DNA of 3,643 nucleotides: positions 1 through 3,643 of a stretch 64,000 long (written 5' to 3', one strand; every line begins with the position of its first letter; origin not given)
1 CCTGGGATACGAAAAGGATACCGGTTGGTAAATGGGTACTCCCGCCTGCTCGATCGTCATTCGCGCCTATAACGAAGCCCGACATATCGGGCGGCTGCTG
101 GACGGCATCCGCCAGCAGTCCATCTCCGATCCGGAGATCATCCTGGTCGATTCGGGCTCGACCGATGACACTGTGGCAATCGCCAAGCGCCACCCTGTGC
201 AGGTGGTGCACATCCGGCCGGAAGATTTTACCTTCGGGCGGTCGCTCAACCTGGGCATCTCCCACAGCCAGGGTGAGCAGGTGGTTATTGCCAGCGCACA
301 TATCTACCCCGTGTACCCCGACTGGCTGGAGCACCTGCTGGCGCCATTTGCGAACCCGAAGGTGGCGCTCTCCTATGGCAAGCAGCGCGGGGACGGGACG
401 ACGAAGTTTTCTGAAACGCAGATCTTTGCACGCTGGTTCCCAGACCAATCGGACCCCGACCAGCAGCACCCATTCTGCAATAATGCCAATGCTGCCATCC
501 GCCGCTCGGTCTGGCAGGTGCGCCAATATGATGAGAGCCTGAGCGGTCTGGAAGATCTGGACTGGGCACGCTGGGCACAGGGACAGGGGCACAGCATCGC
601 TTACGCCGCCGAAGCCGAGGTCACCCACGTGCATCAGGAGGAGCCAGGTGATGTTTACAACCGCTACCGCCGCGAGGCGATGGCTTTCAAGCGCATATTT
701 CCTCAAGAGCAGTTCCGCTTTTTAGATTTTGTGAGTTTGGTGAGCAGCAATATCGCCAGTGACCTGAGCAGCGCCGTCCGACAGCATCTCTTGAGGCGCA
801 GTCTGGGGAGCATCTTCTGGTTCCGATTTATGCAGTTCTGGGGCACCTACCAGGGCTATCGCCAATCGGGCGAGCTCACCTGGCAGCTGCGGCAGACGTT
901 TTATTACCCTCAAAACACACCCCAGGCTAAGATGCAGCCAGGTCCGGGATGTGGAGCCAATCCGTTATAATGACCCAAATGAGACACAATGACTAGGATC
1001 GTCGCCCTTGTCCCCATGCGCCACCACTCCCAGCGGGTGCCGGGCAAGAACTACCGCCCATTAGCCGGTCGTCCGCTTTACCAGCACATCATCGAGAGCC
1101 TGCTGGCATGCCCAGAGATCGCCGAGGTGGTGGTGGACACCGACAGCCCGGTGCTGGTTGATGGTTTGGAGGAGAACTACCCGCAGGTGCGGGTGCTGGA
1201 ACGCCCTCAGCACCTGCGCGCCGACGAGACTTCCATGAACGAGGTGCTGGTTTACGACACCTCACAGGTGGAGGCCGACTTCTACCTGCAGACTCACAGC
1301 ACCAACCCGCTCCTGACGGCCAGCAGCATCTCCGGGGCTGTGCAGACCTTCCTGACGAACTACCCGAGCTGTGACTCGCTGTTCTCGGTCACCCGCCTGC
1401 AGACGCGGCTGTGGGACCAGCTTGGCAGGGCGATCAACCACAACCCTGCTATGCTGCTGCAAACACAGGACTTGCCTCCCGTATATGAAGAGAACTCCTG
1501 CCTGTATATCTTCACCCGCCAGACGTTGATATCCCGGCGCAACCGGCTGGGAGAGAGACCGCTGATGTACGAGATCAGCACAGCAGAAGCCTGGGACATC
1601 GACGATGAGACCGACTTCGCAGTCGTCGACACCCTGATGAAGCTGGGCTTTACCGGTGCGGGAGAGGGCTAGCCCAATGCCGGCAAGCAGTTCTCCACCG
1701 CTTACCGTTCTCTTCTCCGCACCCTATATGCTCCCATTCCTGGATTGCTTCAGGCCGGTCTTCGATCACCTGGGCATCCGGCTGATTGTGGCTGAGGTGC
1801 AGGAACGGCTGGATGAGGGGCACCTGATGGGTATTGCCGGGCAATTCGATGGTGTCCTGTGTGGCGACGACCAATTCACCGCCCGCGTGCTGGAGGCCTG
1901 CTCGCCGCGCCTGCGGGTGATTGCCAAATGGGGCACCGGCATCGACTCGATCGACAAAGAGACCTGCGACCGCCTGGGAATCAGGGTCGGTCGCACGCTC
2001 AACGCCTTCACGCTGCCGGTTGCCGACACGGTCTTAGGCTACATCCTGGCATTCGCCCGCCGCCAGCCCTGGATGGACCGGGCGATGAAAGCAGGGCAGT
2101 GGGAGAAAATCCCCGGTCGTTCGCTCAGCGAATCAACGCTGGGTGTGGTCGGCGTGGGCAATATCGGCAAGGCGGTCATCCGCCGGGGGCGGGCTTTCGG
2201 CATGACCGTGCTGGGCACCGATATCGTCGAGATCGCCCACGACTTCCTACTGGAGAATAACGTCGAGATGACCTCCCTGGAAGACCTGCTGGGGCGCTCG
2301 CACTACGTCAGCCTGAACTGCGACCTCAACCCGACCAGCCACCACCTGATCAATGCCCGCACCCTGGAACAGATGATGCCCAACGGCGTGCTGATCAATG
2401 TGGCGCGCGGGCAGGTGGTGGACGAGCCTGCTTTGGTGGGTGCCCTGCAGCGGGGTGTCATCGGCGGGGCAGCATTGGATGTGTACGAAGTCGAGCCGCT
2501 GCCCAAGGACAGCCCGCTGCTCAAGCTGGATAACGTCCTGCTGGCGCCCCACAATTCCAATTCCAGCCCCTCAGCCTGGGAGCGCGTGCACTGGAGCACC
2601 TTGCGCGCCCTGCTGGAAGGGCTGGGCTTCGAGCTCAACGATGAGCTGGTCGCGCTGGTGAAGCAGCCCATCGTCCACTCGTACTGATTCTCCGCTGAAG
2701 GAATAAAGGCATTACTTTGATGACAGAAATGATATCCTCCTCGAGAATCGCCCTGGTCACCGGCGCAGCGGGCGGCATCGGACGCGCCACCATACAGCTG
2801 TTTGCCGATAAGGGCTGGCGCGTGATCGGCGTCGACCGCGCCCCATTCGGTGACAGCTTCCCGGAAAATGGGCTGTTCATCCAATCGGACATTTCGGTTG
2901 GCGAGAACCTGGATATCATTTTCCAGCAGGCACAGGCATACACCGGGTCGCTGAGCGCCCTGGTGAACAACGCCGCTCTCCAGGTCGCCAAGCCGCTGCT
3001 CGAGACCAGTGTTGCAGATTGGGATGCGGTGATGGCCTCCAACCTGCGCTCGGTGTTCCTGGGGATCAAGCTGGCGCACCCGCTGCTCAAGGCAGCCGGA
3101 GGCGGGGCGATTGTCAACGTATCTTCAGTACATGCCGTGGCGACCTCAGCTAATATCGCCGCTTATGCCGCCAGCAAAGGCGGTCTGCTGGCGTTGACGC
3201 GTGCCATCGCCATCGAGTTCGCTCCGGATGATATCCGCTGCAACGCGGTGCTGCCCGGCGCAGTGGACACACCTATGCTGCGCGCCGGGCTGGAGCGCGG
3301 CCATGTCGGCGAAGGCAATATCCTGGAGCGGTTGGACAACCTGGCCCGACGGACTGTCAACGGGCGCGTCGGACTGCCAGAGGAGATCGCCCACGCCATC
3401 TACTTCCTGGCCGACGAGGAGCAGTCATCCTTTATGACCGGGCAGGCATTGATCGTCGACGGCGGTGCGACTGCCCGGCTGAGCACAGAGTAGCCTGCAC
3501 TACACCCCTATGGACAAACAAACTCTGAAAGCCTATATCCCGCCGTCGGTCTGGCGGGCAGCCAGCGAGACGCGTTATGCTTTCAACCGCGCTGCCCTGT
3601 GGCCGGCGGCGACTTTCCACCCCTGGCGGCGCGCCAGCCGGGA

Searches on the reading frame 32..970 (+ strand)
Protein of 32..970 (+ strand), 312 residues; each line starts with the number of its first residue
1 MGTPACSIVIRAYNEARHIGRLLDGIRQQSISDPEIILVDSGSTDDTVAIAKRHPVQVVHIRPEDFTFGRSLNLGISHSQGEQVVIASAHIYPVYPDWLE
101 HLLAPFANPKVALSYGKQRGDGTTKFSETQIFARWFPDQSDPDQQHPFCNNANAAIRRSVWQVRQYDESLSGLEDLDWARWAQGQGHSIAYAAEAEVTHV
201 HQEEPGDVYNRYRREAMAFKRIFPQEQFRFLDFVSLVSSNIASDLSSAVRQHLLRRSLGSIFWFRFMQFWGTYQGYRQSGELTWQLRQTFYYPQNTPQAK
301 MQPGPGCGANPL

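Call 5: search_protein_families(library=pfam, proteins=[window:32-970:+], max_evalue=0.001)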
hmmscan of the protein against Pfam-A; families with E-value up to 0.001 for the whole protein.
window:32-970:+ (312 aa): 3 families
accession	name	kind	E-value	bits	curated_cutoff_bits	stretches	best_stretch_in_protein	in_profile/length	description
PF00535.33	Glycos_transf_2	-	2.2e-22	80.2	23.3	1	7-160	1-163/168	Glycosyl transferase family 2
PF13641.12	Glyco_tranf_2_3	-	9.6e-13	49.1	27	1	4-217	1-229/230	Glycosyltransferase like family 2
PF10111.15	Glyco_tranf_2_2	-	5.2e-05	23.3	27.3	1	10-101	4-101/276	Glycosyltransferase like family 2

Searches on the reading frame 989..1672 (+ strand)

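Call 5: search_protein_families(library=pfam, proteins=[window:989-1672:+], max_evalue=0.001)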
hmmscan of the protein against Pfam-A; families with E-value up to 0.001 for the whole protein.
window:989-1672:+ (227 aa): 1 family
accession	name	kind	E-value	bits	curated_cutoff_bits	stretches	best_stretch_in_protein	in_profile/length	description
PF02348.25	CTP_transf_3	-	2.8e-30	106.2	22.6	1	5-178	1-178/217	Cytidylyltransferase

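Call 24: search_protein_families(library=ncbifam, proteins=[window:989-1672:+], max_evalue=0.001)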
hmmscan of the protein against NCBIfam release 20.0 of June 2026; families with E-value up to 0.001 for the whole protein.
window:989-1672:+ (227 aa): 5 families
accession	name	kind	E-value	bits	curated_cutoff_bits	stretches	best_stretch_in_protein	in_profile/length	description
TIGR03584.1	PseF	equivalog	3.9e-19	69.2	205.7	1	5-216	1-219/222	pseudaminic acid cytidylyltransferase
NF009905.0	PRK13368.1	subfamily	4.8e-09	35.9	255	1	4-124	3-117/243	3-deoxy-manno-octulosonate cytidylyltransferase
NF003952.0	PRK05450.1-5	subfamily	5.1e-09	35.6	193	1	3-131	2-127/250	3-deoxy-manno-octulosonate cytidylyltransferase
NF003950.0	PRK05450.1-3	subfamily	1.3e-07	31.2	234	1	4-136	3-131/248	3-deoxy-manno-octulosonate cytidylyltransferase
TIGR00466.1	kdsB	equivalog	0.00051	19.5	155.2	1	5-80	4-77/241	3-deoxy-manno-octulosonate cytidylyltransferase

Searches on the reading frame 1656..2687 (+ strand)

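Call 5: search_protein_families(library=pfam, proteins=[window:1656-2687:+], max_evalue=0.001)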
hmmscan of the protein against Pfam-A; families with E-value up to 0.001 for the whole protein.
window:1656-2687:+ (343 aa): 2 families
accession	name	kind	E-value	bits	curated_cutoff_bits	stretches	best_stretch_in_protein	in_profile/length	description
PF02826.25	2-Hacid_dh_C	-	3.5e-57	193.1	25.1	1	127-300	1-177/178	D-isomer specific 2-hydroxyacid dehydrogenase, NAD binding domain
PF00389.36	2-Hacid_dh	-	2.4e-12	47.1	24.6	1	47-302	23-103/134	D-isomer specific 2-hydroxyacid dehydrogenase, catalytic domain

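Call 24: search_protein_families(library=ncbifam, proteins=[window:1656-2687:+], max_evalue=0.001)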
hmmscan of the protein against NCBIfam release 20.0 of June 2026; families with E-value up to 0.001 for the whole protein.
window:1656-2687:+ (343 aa): 21 families
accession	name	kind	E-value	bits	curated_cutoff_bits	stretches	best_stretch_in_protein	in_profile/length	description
TIGR01327.1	PGDH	equivalog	5e-50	170.8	454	1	44-314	21-292/525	phosphoglycerate dehydrogenase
NF009714.1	PRK13243.1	equivalog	5.7e-50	170.5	455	1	72-311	55-301/332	glyoxylate reductase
NF005069.0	PRK06487.1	equivalog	5.5e-43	147.2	448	1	74-310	59-298/320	2-hydroxyacid dehydrogenase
NF041369.1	Dhydh_Halo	equivalog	1.6e-42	145.8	400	1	94-303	64-275/305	D-2-hydroxyacid dehydrogenase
NF008759.0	PRK11790.1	equivalog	5.3e-42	143.9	404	1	47-311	47-305/410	phosphoglycerate dehydrogenase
NF011938.0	PRK15409.1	equivalog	9.1e-42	143.2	492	1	60-302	42-288/324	glyoxylate/hydroxypyruvate reductase GhrB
NF005387.0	PRK06932.1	equivalog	9.6e-36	123.3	492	1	72-308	53-295/314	2-hydroxyacid dehydrogenase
NF006263.0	PRK08410.1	equivalog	8.3e-33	114.1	389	1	78-308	57-292/311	D-2-hydroxyacid dehydrogenase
NF000492.1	vanH_gen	exception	1.4e-31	109.8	540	1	88-280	69-255/312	D-lactate dehydrogenase VanH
NF005750.0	PRK07574.1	equivalog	1.4e-29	103.4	329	1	83-315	112-349/386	NAD-dependent formate dehydrogenase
NF000371.1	vanH_Agroup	exception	1.5e-25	90.1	700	1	87-280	73-260/322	VanH-A/VanH-Pt family D-lactate dehydrogenase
NF001309.0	PRK00257.1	equivalog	1.2e-24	87.1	434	1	85-301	58-256/379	4-phosphoerythronate dehydrogenase PdxB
NF000112.1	vanH-Amyco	exception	3.7e-24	85.6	625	1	87-280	97-284/348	VanH-AOV family D-lactate dehydrogenase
NF000151.1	vanH-Ac1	exception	1.4e-23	83.8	750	1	89-280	106-291/351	D-lactate dehydrogenase VanH-Ac1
NF005027.0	PRK06436.1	equivalog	4.5e-23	81.8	261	1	88-301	52-257/303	2-hydroxyacid dehydrogenase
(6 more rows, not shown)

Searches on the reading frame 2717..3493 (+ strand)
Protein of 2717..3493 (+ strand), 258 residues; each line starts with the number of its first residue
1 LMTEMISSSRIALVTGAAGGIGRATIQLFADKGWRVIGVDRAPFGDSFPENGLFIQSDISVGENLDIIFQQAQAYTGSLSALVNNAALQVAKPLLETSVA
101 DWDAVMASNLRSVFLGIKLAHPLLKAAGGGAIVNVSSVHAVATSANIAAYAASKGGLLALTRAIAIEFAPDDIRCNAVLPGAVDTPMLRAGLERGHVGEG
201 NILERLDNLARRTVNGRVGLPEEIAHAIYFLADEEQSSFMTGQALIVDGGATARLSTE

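Call 5: search_protein_families(library=pfam, proteins=[window:2717-3493:+], max_evalue=0.001)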
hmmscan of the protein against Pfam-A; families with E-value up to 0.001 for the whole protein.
window:2717-3493:+ (258 aa): 5 families
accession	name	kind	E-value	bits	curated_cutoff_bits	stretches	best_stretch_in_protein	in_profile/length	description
PF13561.12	adh_short_C2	-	1.2e-51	176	27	1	16-252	1-236/236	Enoyl-(Acyl carrier protein) reductase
PF00106.31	adh_short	-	2.9e-44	151.3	26.6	1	11-189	2-188/195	short chain dehydrogenase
PF01370.27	Epimerase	-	2.2e-07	31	20.9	1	12-74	1-65/240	NAD dependent epimerase/dehydratase family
PF08659.16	KR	-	1.7e-06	28.5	22.6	0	55-155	58-154/180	KR domain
PF23441.1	SDR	-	8.3e-06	25.8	27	1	90-250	103-254/258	SDR-like rossmann domain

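Call 24: search_protein_families(library=ncbifam, proteins=[window:2717-3493:+], max_evalue=0.001)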
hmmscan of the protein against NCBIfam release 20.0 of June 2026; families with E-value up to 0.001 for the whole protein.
window:2717-3493:+ (258 aa): 220 families (the best 25 are shown)
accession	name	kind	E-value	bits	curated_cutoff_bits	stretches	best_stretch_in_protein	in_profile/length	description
NF004791.0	PRK06138.1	equivalog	1.6e-61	207.8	312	1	8-253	4-251/252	SDR family oxidoreductase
NF004818.0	PRK06172.1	equivalog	6.6e-54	182.9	336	1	7-253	5-252/253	SDR family oxidoreductase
NF005559.1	PRK07231.1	subfamily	1.5e-51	175.3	215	1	9-252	4-248/249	glucose 1-dehydrogenase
NF005007.0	PRK06398.1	equivalog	1.5e-50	171.7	341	1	9-255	7-249/259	aldose dehydrogenase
NF005067.0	PRK06484.1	equivalog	3e-50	171.2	713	1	5-253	5-253/524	short chain dehydrogenase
NF052558.1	MBtsdlDhBudC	equivalog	4.6e-47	160.7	270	1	9-254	3-244/250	meso-2,3-butanediol dehydrogenase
NF009093.0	PRK12429.1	subfamily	1.4e-46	158.9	258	1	8-253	4-258/259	3-hydroxybutyrate dehydrogenase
NF009466.0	PRK12826.1-2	subfamily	1.5e-45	155.6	222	1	8-252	2-245/248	3-oxoacyl-ACP reductase FabG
NF004713.0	PRK06057.1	equivalog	4.7e-45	154.1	404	1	8-255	8-253/257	3-oxoacyl-ACP reductase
NF005681.0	PRK07478.1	subfamily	1.9e-44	151.9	267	1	8-253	5-251/254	SDR family oxidoreductase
NF004198.0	PRK05653.1-3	equivalog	3.3e-44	151.2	296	1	7-251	5-246/248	3-oxoacyl-ACP reductase FabG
TIGR01830.1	3oxo_ACP_reduc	equivalog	4.2e-44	151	297.75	1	12-250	1-237/239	3-oxoacyl-[acyl-carrier-protein] reductase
NF005473.0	PRK07069.1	equivalog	4.4e-44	151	339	1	9-253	10-261/262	SDR family oxidoreductase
NF053701.1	CsHdxCHCADhChcB2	equivalog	8.3e-44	149.9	350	1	9-253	3-244/245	cis-4-hydroxycyclohexanecarboxylate dehydrogenase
NF006074.0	PRK08220.1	equivalog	1.7e-43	149.1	312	1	6-252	5-248/251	2,3-dihydro-2,3-dihydroxybenzoate dehydrogenase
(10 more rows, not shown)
